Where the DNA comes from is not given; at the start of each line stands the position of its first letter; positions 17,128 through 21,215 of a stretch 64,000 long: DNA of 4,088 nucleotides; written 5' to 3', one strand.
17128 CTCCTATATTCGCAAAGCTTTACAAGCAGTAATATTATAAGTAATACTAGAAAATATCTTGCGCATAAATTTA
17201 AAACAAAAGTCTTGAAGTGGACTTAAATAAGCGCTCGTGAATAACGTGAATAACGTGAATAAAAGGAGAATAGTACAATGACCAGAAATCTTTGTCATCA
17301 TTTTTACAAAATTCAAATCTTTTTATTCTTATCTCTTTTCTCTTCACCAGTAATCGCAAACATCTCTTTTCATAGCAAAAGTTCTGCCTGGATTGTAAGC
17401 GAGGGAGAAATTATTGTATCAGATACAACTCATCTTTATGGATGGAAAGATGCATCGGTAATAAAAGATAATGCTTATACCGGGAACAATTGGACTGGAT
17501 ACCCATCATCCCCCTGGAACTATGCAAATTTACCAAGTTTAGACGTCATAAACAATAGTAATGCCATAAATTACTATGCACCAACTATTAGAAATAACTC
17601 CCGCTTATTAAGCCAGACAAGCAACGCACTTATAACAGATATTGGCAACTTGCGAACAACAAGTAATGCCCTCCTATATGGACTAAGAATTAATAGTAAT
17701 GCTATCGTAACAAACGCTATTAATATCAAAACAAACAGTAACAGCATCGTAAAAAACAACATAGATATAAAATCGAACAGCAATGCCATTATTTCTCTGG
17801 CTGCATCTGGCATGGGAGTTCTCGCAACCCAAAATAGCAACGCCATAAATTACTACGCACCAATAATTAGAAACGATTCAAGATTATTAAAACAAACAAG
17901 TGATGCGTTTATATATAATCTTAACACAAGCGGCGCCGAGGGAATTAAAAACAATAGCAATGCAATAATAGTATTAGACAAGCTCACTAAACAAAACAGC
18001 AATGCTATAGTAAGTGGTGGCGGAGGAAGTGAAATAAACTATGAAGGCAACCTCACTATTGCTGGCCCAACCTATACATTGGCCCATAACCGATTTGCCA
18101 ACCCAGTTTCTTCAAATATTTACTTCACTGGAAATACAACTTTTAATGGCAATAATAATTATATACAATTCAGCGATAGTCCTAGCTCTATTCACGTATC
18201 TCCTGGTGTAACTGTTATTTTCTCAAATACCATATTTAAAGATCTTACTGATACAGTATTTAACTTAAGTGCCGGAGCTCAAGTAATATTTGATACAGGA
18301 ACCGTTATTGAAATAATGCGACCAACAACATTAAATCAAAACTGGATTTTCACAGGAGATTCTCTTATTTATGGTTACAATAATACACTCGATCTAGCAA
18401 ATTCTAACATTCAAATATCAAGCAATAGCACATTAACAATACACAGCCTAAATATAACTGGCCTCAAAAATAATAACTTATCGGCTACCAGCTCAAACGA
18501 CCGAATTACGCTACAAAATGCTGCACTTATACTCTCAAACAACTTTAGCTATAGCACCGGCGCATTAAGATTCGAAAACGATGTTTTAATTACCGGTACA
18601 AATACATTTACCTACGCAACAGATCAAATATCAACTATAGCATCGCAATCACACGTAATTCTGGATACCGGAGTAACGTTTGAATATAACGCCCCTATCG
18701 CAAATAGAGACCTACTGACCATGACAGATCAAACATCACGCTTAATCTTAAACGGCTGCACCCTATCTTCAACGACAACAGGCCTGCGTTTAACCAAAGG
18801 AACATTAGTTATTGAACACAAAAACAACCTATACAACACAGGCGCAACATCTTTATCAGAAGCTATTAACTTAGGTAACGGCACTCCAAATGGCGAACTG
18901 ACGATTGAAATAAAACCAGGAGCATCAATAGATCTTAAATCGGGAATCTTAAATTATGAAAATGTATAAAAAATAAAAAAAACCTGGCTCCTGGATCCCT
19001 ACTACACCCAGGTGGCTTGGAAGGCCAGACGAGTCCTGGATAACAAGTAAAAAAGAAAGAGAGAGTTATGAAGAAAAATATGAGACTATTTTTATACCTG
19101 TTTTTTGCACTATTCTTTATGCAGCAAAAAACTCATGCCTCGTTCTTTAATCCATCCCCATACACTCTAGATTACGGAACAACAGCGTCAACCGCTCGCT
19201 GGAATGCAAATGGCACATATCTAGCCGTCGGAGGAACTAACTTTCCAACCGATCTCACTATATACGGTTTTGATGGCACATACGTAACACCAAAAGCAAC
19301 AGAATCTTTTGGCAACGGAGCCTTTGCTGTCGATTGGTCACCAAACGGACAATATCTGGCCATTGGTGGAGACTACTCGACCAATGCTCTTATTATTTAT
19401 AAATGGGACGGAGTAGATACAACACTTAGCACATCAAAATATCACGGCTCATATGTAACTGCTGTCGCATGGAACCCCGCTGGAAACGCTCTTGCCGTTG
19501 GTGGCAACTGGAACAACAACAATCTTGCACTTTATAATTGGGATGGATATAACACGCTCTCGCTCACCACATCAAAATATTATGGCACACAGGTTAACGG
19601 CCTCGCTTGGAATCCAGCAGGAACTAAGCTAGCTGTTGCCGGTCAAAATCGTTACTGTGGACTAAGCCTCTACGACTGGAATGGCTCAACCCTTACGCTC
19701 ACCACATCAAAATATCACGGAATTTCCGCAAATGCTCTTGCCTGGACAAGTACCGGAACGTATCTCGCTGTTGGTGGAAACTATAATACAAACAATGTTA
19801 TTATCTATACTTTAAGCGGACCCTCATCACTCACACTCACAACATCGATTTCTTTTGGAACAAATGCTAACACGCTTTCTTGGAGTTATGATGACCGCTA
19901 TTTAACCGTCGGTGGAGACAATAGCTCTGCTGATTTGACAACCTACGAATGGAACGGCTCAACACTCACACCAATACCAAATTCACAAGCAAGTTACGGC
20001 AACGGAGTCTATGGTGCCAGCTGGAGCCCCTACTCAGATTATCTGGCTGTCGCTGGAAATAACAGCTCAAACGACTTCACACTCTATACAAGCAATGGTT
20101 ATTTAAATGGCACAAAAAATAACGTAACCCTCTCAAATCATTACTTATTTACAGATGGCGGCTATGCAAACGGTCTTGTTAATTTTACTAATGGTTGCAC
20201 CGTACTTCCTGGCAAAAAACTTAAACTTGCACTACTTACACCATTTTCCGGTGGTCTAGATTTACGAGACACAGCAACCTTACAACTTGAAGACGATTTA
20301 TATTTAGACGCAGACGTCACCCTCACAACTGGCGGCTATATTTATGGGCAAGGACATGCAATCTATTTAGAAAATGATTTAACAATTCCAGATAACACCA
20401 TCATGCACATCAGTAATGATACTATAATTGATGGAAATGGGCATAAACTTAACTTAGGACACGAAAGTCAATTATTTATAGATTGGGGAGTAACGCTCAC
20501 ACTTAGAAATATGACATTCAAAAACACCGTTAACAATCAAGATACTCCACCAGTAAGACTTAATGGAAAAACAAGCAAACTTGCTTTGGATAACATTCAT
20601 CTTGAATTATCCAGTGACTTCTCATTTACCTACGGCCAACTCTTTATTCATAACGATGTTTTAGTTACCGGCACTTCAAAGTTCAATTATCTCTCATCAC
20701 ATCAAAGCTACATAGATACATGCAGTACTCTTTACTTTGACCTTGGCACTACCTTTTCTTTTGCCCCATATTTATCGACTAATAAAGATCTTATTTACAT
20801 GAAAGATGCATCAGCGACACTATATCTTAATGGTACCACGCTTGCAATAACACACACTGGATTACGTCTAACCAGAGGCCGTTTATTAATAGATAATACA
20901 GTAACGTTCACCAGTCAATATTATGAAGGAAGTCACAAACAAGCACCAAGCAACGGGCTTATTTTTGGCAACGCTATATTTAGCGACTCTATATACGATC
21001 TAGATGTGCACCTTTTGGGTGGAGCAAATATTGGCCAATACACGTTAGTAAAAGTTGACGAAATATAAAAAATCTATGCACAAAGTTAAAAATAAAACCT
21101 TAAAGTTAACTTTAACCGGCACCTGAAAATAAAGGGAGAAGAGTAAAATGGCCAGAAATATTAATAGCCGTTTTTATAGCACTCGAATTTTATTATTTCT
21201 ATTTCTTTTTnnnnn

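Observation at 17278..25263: Alternating A-B-A-B array of four large exported paralogs: two unrelated N-terminal heads on one shared C-terminal module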

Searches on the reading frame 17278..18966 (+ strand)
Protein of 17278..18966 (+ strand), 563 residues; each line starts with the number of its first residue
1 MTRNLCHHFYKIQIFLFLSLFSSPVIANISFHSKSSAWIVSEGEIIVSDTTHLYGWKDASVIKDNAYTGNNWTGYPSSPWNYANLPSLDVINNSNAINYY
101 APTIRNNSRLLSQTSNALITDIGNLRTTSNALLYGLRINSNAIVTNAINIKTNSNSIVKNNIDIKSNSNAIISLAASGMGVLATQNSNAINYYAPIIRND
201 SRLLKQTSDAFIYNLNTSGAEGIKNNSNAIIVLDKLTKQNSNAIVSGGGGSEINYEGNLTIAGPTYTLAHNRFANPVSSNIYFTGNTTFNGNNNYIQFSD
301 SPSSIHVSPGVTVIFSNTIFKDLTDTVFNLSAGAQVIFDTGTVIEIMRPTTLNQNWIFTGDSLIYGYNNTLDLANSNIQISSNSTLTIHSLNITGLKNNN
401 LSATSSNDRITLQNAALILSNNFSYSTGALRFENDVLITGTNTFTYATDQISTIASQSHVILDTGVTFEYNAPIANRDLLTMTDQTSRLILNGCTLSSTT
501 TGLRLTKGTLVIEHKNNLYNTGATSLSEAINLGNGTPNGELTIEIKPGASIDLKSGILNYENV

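Call 3: search_protein_families(library=pfam, proteins=[window:17278-18966:+], max_evalue=1)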
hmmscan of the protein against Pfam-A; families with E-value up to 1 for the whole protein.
window:17278-18966:+ (563 aa): 0 families

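Call 4: search_protein_families(library=ncbifam, proteins=[window:17278-18966:+], max_evalue=1)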
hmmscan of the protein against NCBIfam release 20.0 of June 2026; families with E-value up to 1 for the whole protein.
window:17278-18966:+ (563 aa): 0 families

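Call 12: list_cluster_members(proteins=[window:17278-18966:+, window:19068-21065:+, window:21148-23055:+, window:23182-25260:+, window:16012-17046:+, window:14662-15978:+])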
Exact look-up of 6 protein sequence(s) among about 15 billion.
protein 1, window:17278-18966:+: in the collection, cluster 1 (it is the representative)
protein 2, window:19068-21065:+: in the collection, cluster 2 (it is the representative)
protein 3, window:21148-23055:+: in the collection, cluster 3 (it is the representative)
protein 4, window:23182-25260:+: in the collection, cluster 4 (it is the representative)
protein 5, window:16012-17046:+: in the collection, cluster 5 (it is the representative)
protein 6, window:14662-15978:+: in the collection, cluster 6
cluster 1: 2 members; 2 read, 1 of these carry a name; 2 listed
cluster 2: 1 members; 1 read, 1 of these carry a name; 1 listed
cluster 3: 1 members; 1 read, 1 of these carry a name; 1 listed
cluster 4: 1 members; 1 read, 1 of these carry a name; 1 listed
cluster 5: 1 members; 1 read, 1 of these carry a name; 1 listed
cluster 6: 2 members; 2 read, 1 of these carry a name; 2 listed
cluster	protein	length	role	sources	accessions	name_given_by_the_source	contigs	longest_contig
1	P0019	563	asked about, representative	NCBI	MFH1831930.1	MAG: hypothetical protein ABH827_03960 [bacterium]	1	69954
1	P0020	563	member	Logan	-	-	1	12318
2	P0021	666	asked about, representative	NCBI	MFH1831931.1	MAG: WD40 repeat domain-containing protein [bacterium]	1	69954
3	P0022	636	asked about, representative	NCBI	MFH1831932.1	MAG: hypothetical protein ABH827_03970 [bacterium]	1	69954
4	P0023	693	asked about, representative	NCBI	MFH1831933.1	MAG: WD40 repeat domain-containing protein [bacterium]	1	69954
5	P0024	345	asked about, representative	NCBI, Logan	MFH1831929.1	MAG: rod shape-determining protein [bacterium]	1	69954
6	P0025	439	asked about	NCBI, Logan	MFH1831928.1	MAG: hypothetical protein ABH827_03950 [bacterium]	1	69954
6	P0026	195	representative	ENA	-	-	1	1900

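Call 59: predict_structure(alignment_id=A4)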
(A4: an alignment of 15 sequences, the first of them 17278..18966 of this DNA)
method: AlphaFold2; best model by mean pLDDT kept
length: 563 residues; sequences in the alignment: 15
mean_pLDDT: 64.6   pTM: 0.59
mean pLDDT of the five models: 64.6, 64.2, 63.6, 62.7, 62.6
residues with pLDDT >= 90: 154; 70-90: 103; 50-70: 79; < 50: 227
segments of 3 or more residues with pLDDT < 50: 1-6, 32-43, 66-72, 75-78, 82-250, 262-277
pLDDT, mean of each block of 10 residues (from residue 1): 52 71 52 45 49 52 48 50 42 31 31 35 39 40 43 42 41 39 35 29 30 36 36 39 40 51 43 45 75 65 75 85 71 88 90 91 95 94 97 95 96 98 95 98 93 95 95 72 92 90 78 94 75 66 92 85 59
secondary structure, 60 per line:
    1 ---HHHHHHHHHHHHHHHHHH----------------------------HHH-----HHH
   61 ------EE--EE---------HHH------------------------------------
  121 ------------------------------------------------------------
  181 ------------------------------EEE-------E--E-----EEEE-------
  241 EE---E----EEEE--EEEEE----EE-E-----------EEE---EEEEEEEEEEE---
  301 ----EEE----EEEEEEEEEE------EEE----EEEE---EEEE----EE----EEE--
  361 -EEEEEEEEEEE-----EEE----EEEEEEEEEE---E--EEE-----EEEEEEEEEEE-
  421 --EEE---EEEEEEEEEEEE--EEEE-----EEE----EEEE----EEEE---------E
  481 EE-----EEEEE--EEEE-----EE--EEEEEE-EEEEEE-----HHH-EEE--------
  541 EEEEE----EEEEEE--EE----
elements in order: H4-21 E211-213 E230-233 E251-254 E257-261 E281-283 E287-297 E305-307 E312-321 E328-330 E335-338 E342-345 E356-358 E362-372 E378-380 E385-394 E401-403 E409-419 E423-425 E429-440 E443-446 E452-454 E459-462 E467-470 E480-482 E488-492 E495-498 E508-513 E515-520 E530-532 E541-545 E550-555

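Call 74: find_encoding_contigs(protein=P0020, flank=10000, max_places=2)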
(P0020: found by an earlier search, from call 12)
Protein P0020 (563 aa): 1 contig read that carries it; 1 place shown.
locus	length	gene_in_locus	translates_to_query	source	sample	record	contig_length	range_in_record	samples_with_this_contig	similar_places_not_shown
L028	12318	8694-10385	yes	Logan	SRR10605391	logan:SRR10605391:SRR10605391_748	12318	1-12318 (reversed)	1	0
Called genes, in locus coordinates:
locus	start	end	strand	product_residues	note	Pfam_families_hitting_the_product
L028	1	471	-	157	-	?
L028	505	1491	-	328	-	PF00493:MCM (weak), PF20030:bpMoxR, PF05496:RuvB_N (weak), PF07726:AAA_3, PF07728:AAA_5, PF17863:AAA_lid_2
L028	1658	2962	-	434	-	PF00072:Response_reg, PF00158:Sigma54_activat, PF14532:Sigma54_activ_2, PF25601:AAA_lid_14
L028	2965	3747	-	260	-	PF00005:ABC_tran, PF13304:AAA_21 (faint)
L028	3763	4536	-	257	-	PF02405:MlaE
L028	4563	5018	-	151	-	PF03840:SecG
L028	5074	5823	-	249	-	PF00121:TIM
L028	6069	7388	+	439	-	-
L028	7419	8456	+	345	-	PF00022:Actin (faint), PF06723:MreB_Mbl, PF00012:HSP70, PF11104:PilM_2 (faint), PF14450:FtsA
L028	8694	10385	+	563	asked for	-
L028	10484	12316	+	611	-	?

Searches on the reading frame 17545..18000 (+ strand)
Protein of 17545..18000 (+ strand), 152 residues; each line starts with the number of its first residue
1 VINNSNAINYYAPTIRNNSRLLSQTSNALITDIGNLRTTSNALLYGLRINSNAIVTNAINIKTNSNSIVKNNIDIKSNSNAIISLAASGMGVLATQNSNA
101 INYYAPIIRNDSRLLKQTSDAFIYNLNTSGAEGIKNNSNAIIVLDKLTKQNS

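Call 82: search_protein_families(library=pfam, proteins=[window:17545-18000:+], max_evalue=10)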
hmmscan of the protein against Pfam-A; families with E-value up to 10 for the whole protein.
window:17545-18000:+ (152 aa): 0 families

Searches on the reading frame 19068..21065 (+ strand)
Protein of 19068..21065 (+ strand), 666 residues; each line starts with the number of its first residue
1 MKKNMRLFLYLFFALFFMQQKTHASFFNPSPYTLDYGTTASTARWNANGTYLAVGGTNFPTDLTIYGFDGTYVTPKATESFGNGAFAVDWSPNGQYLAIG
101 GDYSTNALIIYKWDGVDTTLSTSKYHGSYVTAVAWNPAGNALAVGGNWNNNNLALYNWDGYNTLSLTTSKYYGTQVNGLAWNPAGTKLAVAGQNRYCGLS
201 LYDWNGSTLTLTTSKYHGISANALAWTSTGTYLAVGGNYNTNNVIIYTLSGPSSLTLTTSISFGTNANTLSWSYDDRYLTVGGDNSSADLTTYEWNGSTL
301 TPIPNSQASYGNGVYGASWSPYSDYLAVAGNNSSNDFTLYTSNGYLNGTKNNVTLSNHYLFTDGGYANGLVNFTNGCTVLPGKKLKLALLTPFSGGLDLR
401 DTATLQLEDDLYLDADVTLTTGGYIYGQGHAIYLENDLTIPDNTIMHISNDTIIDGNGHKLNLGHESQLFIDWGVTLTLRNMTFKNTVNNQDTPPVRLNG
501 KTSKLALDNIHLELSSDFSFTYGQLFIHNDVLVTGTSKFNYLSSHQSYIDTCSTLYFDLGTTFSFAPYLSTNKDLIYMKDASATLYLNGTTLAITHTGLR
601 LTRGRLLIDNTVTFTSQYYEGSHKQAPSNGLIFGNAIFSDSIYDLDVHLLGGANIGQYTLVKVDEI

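Call 3: search_protein_families(library=pfam, proteins=[window:19068-21065:+], max_evalue=1)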
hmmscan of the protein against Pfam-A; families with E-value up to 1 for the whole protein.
window:19068-21065:+ (666 aa): 19 families
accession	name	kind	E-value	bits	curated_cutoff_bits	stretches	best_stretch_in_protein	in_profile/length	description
PF25174.1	Beta-prop_THOC3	-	3e-25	89.2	305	2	126-333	1-193/272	THOC3 beta-propeller domain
PF24807.1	WD40_CDC20-Fz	-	1.7e-17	64.1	200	2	88-205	141-253/292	CDC20/Fizzy WD40 domain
PF24817.1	WD40_WDHD1_1st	-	2.7e-15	56.7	109.9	3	86-192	182-284/291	WDHD1 first WD40 domain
PF00400.38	WD40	-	8.1e-15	55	27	2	122-146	6-30/39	WD domain, G-beta repeat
PF23414.1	Beta-prop_EML_2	-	2.1e-14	54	90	3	110-236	22-142/266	Echinoderm microtubule-associated protein second beta-propeller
PF12894.13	ANAPC4_WD40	-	7.5e-14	52.2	22.9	2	89-157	2-66/91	Anaphase-promoting complex subunit 4 WD40 domain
PF08662.17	eIF2A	-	5.1e-11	43.3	20.5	3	108-234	41-159/194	Eukaryotic translation initiation factor eIF2A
PF24814.1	WD40_Prp19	-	4.7e-10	39.4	320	3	118-330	82-279/281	Prp19 WD40 domain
PF24797.1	Beta-prop_WDR35_TULP_N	-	6.4e-09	35.8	80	1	130-192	256-322/332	WDR35/TULP4 N-terminal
PF25460.1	Beta-prop_Aladin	-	1.6e-08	34.5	171.1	2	168-330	12-172/340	Aladin seven-bladed propeller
PF23383.1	Beta-prop_IFT140_1st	-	2.6e-07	30.1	27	3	86-193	18-122/406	IFT140 first beta-propeller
PF04762.18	Beta-prop_ELP1_1st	-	7.3e-07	28.8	26.8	2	177-250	260-333/359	ELP1 first N-terminal beta-propeller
PF10282.15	Lactonase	-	9.4e-06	25.5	21.7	1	213-299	237-324/344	Lactonase, 7-bladed beta-propeller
PF25173.1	Beta-prop_WDR3_1st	-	1.9e-05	24.9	154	2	87-147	34-91/184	WDR3 first beta-propeller domain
PF23775.1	Beta-prop_RIG_2nd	-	2.9e-05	24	80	1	171-333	35-188/278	RIG second beta-propeller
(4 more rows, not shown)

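Call 4: search_protein_families(library=ncbifam, proteins=[window:19068-21065:+], max_evalue=1)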
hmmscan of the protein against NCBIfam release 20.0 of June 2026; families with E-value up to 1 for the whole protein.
window:19068-21065:+ (666 aa): 1 family
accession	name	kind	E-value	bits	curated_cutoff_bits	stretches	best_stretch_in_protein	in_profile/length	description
TIGR02800.1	propeller_TolB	equivalog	0.032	13.2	343.15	1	88-260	196-364/418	Tol-Pal system beta propeller repeat protein TolB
